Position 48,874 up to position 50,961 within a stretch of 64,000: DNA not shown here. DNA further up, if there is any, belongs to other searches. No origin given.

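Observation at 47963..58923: Type I R-M operon extended by a translationally coupled ABC-ATPase + HNH pair: candidate guard or backup system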

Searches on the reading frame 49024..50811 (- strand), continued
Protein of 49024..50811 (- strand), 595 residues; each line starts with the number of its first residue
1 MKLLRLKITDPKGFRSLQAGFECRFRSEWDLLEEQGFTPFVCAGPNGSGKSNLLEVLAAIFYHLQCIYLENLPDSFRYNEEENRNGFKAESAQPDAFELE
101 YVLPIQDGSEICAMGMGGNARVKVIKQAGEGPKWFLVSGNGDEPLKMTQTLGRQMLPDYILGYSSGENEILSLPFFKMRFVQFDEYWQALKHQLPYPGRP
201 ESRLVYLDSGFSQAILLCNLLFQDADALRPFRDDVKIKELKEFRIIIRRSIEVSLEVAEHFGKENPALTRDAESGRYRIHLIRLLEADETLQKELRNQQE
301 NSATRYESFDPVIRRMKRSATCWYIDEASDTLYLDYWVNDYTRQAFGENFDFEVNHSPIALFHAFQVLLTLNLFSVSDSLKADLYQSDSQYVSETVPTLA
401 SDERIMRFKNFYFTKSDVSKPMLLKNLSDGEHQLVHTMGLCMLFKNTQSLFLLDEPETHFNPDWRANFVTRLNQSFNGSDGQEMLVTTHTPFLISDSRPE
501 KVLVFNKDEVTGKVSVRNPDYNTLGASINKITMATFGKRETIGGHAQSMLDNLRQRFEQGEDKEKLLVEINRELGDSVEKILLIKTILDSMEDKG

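Call 31: search_solved_structures(query=window:49024-50811:-, max_evalue=0.01, show_alignments=2)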
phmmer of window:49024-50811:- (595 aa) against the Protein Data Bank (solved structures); distinct sequences matched with E-value up to 0.01: 14.
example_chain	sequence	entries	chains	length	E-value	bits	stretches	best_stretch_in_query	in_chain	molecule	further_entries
9n69_A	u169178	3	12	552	3.6e-07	32.4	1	450-529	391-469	AAA family ATPase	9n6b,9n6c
22bu_B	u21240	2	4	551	5.5e-05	25.2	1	447-570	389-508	AAA family ATPase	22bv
22et_E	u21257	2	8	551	0.00068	21.5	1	448-570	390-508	PtuA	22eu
9kjx_B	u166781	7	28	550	0.00071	21.5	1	448-548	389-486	AAA family ATPase | Retron I-A effector PtuA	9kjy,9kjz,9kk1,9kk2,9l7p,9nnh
8ee4_A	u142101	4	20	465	0.0008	21.3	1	446-561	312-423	PtuA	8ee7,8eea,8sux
9u9y_A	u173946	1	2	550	0.00083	21.3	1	448-548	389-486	AAA family ATPase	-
9vh1_D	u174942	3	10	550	0.0016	20.4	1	448-546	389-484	Retron Ec78 probable ATPase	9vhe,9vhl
8ux9_B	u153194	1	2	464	0.0017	20.3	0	424-495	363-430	AriA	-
8v45_A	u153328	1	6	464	0.0017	20.3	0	424-495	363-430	AriA antitoxin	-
9nnb_C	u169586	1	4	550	0.0018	20.1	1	448-548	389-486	Retron I-A effector PtuA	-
9nnk_C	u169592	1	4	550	0.002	20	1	448-548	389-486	Retreon I-A effector PtuA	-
8v46_A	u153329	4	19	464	0.0044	18.9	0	424-495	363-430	AriA antitoxin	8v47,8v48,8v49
8tzk_A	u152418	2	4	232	0.0076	18.1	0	423-500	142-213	Cell division ATP-binding protein FtsE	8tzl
8tzj_A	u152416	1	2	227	0.0078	18.1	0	423-500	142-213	Cell division ATP-binding protein FtsE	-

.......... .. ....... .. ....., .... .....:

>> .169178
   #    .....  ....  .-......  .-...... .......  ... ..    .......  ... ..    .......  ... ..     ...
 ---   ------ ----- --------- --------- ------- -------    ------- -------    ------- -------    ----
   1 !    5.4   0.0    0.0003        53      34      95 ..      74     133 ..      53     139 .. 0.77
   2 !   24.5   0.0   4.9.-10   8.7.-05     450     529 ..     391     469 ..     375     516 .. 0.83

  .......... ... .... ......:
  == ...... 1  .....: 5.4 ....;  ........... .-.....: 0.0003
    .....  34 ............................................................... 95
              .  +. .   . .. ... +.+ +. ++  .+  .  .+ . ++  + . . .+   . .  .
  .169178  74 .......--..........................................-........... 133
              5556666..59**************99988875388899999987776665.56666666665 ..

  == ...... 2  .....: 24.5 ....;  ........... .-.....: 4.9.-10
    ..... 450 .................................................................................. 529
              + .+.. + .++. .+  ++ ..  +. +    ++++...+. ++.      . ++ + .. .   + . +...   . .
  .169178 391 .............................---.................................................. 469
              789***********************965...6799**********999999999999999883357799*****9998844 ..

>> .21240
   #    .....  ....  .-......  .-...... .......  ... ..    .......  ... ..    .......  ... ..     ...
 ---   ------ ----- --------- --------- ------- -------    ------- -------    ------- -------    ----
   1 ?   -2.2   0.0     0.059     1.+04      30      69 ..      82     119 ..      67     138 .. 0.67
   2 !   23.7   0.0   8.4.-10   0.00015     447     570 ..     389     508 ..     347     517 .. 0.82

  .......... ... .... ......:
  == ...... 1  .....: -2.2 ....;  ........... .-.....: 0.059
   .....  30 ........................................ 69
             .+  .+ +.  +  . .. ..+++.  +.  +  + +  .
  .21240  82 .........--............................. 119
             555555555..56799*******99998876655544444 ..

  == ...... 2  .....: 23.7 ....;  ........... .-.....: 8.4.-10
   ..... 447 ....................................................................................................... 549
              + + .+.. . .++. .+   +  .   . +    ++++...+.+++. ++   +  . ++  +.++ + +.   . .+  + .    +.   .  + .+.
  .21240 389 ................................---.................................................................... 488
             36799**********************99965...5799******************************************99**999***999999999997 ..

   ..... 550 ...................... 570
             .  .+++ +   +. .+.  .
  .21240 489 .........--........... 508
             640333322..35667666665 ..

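Call 39: search_protein_families(library=padloc, proteins=[L084:10396-11559:+, L082:10689-11732:+], max_evalue=0.00001)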
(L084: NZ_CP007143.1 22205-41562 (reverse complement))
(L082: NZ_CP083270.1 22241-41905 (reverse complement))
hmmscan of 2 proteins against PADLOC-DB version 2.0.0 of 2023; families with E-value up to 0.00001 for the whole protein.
L084:10396-11559:+ (387 aa): 12 families
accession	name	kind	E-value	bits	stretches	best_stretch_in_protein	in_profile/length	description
PDLC04270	PDC-M01B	-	5.2e-10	37.2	1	154-332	90-246/280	-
PDLC04255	PDC-M01B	-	2.8e-09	35.1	1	161-304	109-234/285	-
PDLC04264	PDC-M01B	-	1.3e-08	33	1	161-313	102-233/282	-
PDLC04266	PDC-M01B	-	1.3e-08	32.8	1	161-216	96-141/281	-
PDLC04271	PDC-M01B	-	8e-08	29.8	1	157-311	89-228/291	-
PDLC04263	PDC-M01B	-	8.5e-08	30.2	1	160-343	100-265/291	-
PDLC04253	PDC-M01B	-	2e-07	28.6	1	158-317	104-244/366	-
PDLC04256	PDC-M01B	-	2.4e-07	28.6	1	161-322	107-250/285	-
PDLC04259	PDC-M01B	-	3.7e-07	28.4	1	156-312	91-226/277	-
PDLC04743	PDC-M62B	-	5.1e-07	27.6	1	97-293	81-254/328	-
PDLC04246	PDC-M01B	-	6.6e-07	27.3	1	156-215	87-138/280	-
PDLC04248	PDC-M01B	-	7.7e-07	27.2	1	161-296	36-150/216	-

L082:10689-11732:+ (347 aa): 25 families
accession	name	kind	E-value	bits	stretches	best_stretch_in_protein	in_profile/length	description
PDLC04256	PDC-M01B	-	4.2e-15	54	1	100-294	65-244/285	-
PDLC04743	PDC-M62B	-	1e-14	52.9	1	50-281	35-267/328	-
PDLC04264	PDC-M01B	-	8.7e-14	49.9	1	109-304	68-246/282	-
PDLC04255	PDC-M01B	-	1.2e-12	46.2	1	131-223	92-171/285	-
PDLC04248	PDC-M01B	-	5.9e-12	44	1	131-298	18-174/216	-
PDLC04253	PDC-M01B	-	9.2e-11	39.6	1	147-294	104-243/366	-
PDLC04259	PDC-M01B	-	1e-10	40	1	52-307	6-243/277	-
PDLC04270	PDC-M01B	-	1.4e-10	39.1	1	106-285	62-223/280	-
PDLC04741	PDC-M62B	-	1.9e-10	38.7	1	50-242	84-278/401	-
PDLC04742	PDC-M62B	-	1.4e-09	35.8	1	104-226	88-201/337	-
PDLC04266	PDC-M01B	-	1.7e-09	35.7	1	140-249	86-185/281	-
PDLC04251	PDC-M01B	-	1.8e-09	35.4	1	105-237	63-177/279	-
PDLC04263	PDC-M01B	-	6.9e-09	33.8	1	113-302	72-246/291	-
PDLC04252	PDC-M01B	-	1e-07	29.4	1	111-199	65-138/294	-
PDLC04246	PDC-M01B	-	1.7e-07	29.2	1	106-222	55-155/280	-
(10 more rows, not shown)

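Call 42: find_related_loci(query=A2, collection=metagenome_contigs, flank=10000)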
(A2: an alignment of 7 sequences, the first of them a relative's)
Query A2 (563 aa) in metagenome_contigs; peptide patterns used: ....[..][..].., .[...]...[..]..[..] (x = any residue, [..] = any of these).
598 stretches matched a pattern (row limit reached: there are more); 14 encode a relative of the query (tblastn E <= 1e-3); 14 distinct loci.
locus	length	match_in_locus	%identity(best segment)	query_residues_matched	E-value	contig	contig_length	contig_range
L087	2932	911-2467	34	1-557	3e-96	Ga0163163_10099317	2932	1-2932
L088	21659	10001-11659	36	1-551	3e-83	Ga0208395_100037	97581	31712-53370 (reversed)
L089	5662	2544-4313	34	1-563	2e-80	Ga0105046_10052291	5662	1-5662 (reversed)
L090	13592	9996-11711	32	1-549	2e-65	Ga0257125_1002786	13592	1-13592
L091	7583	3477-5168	32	1-563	2e-63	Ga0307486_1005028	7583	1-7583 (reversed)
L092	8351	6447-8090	31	11-551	8e-63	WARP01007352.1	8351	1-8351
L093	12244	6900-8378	32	32-550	3e-61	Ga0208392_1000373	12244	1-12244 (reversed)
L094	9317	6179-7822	30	12-551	2e-58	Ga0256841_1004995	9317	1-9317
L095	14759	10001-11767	30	1-560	4e-57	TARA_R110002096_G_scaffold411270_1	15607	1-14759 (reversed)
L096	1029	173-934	33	264-522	5e-39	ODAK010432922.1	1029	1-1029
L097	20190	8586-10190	30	38-554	5e-21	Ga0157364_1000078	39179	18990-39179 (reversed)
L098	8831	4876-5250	34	394-518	1e-12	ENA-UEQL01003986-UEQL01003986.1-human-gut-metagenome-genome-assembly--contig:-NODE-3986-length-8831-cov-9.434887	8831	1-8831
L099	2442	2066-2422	31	1-106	3e-10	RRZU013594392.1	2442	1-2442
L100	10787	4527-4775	24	416-490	7e-6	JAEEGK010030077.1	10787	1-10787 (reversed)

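Call 50: search_protein_families(library=pfam, proteins=[L003:887-1750:+, L003:1747-2148:+, L040:5687-6688:+, L049:5347-6240:+, L049:6268-6645:+, L052:4837-6222:+, L057:5832-6689:+, L068:5245-6273:+, L012:7223-8281:+, L001:5647-6090:+], max_evalue=0.001)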
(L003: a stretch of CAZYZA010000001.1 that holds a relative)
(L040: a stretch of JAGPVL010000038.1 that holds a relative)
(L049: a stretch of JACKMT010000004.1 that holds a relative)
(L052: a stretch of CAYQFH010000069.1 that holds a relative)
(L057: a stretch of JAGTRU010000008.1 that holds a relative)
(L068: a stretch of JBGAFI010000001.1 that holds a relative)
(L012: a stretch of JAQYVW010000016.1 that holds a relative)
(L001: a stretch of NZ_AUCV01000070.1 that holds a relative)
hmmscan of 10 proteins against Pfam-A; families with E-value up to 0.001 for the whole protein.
L003:887-1750:+ (287 aa): 1 family
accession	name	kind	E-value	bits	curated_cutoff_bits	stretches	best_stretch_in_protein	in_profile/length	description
PF02498.22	Bro-N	-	4.7e-10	40.4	25.6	1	22-106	7-83/96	BRO family, N-terminal domain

L003:1747-2148:+ (133 aa): 1 family
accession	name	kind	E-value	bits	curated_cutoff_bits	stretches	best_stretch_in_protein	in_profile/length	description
PF13366.12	PDDEXK_3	-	2.3e-43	147.7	22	1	16-130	2-116/117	PD-(D/E)XK nuclease superfamily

L040:5687-6688:+ (333 aa): 2 families
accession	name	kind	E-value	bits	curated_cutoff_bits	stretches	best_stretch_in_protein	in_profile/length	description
PF13310.11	Virulence_RhuM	-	6.5e-25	88.3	33.7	1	62-132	1-71/252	Virulence protein RhuM family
PF02661.23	Fic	-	6.1e-12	46.7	24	1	201-281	5-93/93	Fic/DOC family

L049:5347-6240:+ (297 aa): 1 family
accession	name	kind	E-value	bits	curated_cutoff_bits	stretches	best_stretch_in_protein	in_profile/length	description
PF02498.22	Bro-N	-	2.5e-10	41.3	25.6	1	32-116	7-83/96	BRO family, N-terminal domain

L049:6268-6645:+ (125 aa): 1 family
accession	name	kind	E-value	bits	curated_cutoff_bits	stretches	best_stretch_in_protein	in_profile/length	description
PF13366.12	PDDEXK_3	-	7e-42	142.9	22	1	8-122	2-116/117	PD-(D/E)XK nuclease superfamily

L052:4837-6222:+ (461 aa): 3 families
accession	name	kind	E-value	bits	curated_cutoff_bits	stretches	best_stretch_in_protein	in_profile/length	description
PF21247.3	Fic-like_C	-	9.1e-25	86.8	27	1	392-450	5-64/64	Filamentation induced by cAMP protein Fic-like, C-terminal domain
PF04326.19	SLFN_AlbA_2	-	1.3e-18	68.1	25.3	1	3-120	1-117/118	Schlafen, AlbA_2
PF13749.12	HATPase_c_4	-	4.4e-17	62.3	26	1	272-337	1-68/89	Putative ATP-dependent DNA helicase recG C-terminal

L057:5832-6689:+ (285 aa): 1 family
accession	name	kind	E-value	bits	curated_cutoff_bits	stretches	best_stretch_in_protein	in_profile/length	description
PF02498.22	Bro-N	-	1.1e-10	42.4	25.6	1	20-106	4-83/96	BRO family, N-terminal domain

L068:5245-6273:+ (342 aa): 0 families

L012:7223-8281:+ (352 aa): 1 family
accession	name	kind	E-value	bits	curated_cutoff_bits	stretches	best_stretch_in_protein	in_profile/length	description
PF13310.11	Virulence_RhuM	-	1.1e-112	375.9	33.7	1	74-320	1-248/252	Virulence protein RhuM family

L001:5647-6090:+ (147 aa): 1 family
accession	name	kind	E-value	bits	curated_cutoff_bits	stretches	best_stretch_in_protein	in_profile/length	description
PF13366.12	PDDEXK_3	-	1.4e-41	142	22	1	30-144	2-116/117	PD-(D/E)XK nuclease superfamily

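Call 55: find_homologous_proteins(query=L082:9001-10692:+, max_evalue=1e-10)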
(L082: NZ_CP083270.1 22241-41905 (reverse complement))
Query L082:9001-10692:+ (563 aa): 2807 proteins with E <= 1e-10 among 8000 candidates; the best 120 are listed.
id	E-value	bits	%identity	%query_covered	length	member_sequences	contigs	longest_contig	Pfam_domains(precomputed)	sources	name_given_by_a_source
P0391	0.0e+0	1247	100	100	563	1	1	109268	PF13175.13,PF13304.13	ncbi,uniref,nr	ncbi:restriction system-associated AAA family ATPase [Priestia aryabhattai]|uniref:restriction syste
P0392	1.2e-283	960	75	100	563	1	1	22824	PF13175.13,PF02463.26,PF13304.13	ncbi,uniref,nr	ncbi:restriction system-associated AAA family ATPase [Paenibacillus sp. PL91]|uniref:restriction sys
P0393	9.8e-280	947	73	100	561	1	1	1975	PF13175.13,PF02463.26,PF13304.13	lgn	-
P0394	2.0e-279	946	74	100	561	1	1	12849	PF13175.13,PF02463.26,PF13304.13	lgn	-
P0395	1.7e-277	939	74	100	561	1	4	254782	PF13175.13,PF02463.26,PF13304.13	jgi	jgi:restriction system-associated AAA family ATPase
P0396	4.4e-277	938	73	100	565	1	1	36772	PF13175.13,PF02463.26,PF13304.13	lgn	-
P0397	6.9e-274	927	72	100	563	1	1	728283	PF13175.13,PF02463.26,PF13304.13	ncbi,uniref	ncbi:restriction system-associated AAA family ATPase [Paenibacillus sp. NPDC058174]|uniref:restricti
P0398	7.3e-271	917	71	100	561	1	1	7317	PF00005.34,PF13175.13,PF02463.26,PF13304.13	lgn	-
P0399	1.1e-270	917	73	100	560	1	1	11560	PF13175.13,PF02463.26,PF13304.13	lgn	-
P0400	1.2e-269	913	72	100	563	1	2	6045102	PF13175.13,PF02463.26,PF13304.13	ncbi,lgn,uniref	ncbi:restriction system-associated AAA family ATPase [Brevibacillus centrosporus]|uniref:restriction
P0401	2.7e-269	912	72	100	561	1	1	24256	PF13175.13,PF02463.26,PF13304.13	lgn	-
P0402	3.8e-268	909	72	100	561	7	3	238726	PF13175.13,PF02463.26,PF13304.13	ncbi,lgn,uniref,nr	ncbi:hypothetical protein CBR59_17020 [Bacillus thuringiensis]|uniref:restriction system-associated 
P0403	4.0e-266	902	71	100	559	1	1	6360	PF13175.13,PF02463.26,PF13304.13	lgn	-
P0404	5.8e-265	898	71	100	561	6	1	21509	PF13175.13,PF02463.26,PF13304.13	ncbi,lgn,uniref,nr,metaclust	ncbi:restriction system-associated AAA family ATPase [Desulfosporosinus hippei]|uniref:Restriction s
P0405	8.5e-259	878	70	100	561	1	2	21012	PF13175.13,PF02463.26,PF13304.13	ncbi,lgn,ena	-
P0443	3.8e-171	588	50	100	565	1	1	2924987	PF13175.13,PF02463.26,PF13304.13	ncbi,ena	-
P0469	5.1e-146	506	46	99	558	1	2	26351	PF13175.13,PF02463.26,PF13304.13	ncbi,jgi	ncbi:MAG: restriction system-associated AAA family ATPase [Promethearchaeota archaeon]|jgi:restricti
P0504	2.1e-117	411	42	98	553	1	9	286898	PF13304.13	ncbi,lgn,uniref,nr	ncbi:restriction system-associated AAA family ATPase [Maribacter polysiphoniae]|uniref:Restriction s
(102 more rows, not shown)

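Call 56: find_encoding_contigs(protein=P0400, flank=9000, max_places=1)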
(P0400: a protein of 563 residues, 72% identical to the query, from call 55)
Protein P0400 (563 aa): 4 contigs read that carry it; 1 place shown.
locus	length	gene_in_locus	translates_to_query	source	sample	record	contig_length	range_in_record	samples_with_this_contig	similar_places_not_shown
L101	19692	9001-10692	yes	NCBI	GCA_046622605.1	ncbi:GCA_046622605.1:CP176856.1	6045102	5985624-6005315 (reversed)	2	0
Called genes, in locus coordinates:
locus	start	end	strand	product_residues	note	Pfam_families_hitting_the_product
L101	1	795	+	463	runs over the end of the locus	PF07435:YycH_N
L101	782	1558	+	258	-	PF09648:YycI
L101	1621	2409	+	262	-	PF00753:Lactamase_B, PF23023:Anti-Pycsar_Apyc1, PF12706:Lactamase_B_2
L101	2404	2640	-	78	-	-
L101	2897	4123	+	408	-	PF00089:Trypsin, PF13365:Trypsin_2, PF13180:PDZ_2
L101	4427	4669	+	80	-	PF14116:YyzF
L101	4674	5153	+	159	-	PF02590:SPOUT_MTase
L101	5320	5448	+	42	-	-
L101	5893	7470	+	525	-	PF12161:HsdM_N, PF02384:N6_Mtase, PF01170:UPF0020, PF20473:MmeI_Mtase (faint), PF07669:Eco57I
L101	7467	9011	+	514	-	PF01420:Methylase_S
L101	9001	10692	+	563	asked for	PF13175:AAA_15, PF02463:SMC_N (weak), PF13304:AAA_21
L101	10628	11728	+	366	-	-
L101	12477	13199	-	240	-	PF01695:IstB_IS21, PF00308:Bac_DnaA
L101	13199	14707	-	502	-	PF22483:Mu-transpos_C_2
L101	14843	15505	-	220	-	PF08378:NERD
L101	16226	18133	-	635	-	-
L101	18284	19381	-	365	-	-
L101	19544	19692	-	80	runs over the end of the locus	PF08863:YolD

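Call 57: find_encoding_contigs(protein=P0402, flank=9000, max_places=1)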
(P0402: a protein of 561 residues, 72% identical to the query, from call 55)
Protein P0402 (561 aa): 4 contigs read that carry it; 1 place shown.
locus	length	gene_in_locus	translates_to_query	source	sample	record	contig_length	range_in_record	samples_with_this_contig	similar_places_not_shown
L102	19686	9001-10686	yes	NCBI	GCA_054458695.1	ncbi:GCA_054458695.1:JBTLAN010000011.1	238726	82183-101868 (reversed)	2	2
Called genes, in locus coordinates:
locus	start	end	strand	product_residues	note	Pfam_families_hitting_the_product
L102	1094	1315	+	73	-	-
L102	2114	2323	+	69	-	-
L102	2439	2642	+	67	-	-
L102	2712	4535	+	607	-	PF00004:AAA (faint), PF28530:DUF8426, PF07728:AAA_5, PF28529:McrB_lid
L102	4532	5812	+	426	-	PF10117:McrBC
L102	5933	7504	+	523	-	PF12161:HsdM_N, PF02384:N6_Mtase, PF01170:UPF0020, PF07669:Eco57I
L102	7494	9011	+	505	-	PF01420:Methylase_S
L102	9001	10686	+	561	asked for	PF13175:AAA_15, PF02463:SMC_N (faint), PF13304:AAA_21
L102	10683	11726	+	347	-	-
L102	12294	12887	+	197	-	-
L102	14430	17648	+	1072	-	PF04313:HSDR_N, PF04851:ResIII, PF00270:DEAD, PF18766:SWI2_SNF2, PF00271:Helicase_C, PF08463:EcoEI_R_C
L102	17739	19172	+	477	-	PF12161:HsdM_N (weak), PF02384:N6_Mtase, PF01170:UPF0020 (weak), PF07669:Eco57I (weak)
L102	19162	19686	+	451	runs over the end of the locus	PF01420:Methylase_S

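Call 58: find_encoding_contigs(protein=P0443, flank=9000, max_places=1)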
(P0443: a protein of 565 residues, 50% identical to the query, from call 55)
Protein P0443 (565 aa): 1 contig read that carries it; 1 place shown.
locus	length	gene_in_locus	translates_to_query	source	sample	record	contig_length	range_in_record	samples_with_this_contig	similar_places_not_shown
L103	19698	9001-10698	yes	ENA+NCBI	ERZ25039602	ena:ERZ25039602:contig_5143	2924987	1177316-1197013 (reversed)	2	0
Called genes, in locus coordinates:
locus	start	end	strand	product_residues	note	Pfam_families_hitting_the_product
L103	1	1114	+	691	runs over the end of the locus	PF17804:TSP_NTD, PF00595:PDZ, PF03572:Peptidase_S41, PF11818:DUF3340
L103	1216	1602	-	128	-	PF02639:DUF188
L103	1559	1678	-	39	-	-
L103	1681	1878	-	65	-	PF09962:DUF2196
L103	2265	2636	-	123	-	PF00903:Glyoxalase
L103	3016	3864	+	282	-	PF04313:HSDR_N (weak), PF04851:ResIII, PF18766:SWI2_SNF2 (weak)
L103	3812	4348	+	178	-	PF04851:ResIII, PF18766:SWI2_SNF2 (weak)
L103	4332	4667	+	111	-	PF00271:Helicase_C (weak)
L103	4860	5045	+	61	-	-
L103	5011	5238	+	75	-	-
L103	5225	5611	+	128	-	PF08463:EcoEI_R_C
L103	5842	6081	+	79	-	PF12161:HsdM_N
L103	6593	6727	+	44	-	PF02384:N6_Mtase (weak)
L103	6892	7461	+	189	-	PF02384:N6_Mtase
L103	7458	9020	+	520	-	PF01420:Methylase_S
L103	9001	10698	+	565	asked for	PF13175:AAA_15, PF02463:SMC_N (faint), PF13304:AAA_21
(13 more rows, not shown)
